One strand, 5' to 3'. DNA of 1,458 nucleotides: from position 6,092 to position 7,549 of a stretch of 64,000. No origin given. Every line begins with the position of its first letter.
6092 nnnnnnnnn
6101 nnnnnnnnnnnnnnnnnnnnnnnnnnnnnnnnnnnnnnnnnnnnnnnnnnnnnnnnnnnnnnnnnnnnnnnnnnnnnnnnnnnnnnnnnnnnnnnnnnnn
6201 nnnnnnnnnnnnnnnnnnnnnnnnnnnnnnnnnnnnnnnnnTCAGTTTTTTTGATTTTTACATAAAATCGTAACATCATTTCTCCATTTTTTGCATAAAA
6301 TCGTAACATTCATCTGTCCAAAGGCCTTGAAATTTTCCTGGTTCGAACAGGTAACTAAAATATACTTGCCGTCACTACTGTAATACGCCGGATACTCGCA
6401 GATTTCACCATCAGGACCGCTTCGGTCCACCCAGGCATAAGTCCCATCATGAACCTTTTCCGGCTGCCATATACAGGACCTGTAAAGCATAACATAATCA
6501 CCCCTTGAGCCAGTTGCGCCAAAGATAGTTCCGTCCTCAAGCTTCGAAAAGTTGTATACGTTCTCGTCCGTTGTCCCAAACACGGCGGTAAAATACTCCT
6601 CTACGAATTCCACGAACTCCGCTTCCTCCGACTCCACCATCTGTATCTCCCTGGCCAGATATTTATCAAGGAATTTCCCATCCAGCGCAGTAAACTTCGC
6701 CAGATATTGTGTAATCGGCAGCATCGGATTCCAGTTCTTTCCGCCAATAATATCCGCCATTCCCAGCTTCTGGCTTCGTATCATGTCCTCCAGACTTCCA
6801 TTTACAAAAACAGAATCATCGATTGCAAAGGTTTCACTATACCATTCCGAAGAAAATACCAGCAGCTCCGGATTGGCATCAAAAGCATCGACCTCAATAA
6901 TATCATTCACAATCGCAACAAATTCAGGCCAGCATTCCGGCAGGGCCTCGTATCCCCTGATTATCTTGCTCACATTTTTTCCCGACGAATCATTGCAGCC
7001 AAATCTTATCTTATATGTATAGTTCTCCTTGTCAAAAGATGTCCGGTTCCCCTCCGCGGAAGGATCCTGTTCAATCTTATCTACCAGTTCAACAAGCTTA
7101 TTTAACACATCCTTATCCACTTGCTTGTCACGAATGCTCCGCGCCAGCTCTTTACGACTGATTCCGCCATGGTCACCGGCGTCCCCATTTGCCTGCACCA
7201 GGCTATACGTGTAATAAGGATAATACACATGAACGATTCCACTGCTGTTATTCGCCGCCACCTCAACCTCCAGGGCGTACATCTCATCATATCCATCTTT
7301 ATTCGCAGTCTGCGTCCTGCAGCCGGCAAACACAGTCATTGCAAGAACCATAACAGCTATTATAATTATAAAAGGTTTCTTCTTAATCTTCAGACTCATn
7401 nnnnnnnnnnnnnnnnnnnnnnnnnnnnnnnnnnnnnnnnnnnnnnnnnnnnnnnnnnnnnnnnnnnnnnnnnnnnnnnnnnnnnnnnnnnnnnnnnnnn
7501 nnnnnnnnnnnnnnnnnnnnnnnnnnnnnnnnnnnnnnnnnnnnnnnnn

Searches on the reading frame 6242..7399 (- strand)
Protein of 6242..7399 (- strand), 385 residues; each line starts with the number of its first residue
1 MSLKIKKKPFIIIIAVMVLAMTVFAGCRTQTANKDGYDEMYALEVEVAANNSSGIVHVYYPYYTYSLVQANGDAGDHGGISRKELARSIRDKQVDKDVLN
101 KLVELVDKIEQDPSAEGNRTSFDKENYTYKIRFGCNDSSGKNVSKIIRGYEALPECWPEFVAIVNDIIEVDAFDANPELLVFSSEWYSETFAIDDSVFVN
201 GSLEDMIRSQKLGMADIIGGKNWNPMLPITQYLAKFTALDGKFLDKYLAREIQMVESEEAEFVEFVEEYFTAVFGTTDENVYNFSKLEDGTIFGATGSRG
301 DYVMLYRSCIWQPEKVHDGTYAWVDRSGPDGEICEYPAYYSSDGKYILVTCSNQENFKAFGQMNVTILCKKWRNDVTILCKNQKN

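Call 24: search_protein_families(library=padloc, proteins=[window:6242-7399:-], max_evalue=0.1)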
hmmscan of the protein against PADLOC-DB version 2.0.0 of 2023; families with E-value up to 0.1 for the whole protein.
window:6242-7399:- (385 aa): 1 family
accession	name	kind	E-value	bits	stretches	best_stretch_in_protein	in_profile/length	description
PDLC00679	Effector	-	0.0046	14.8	1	27-85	123-181/218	2TM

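Call 25: search_protein_families(library=pfam, proteins=[window:6242-7399:-], max_evalue=0.1)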
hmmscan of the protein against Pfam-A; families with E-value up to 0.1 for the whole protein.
window:6242-7399:- (385 aa): 0 families

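Call 36: search_protein_families(library=phrogs, proteins=[window:6242-7399:-], max_evalue=0.01)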
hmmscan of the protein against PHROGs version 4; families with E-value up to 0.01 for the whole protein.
window:6242-7399:- (385 aa): 0 families
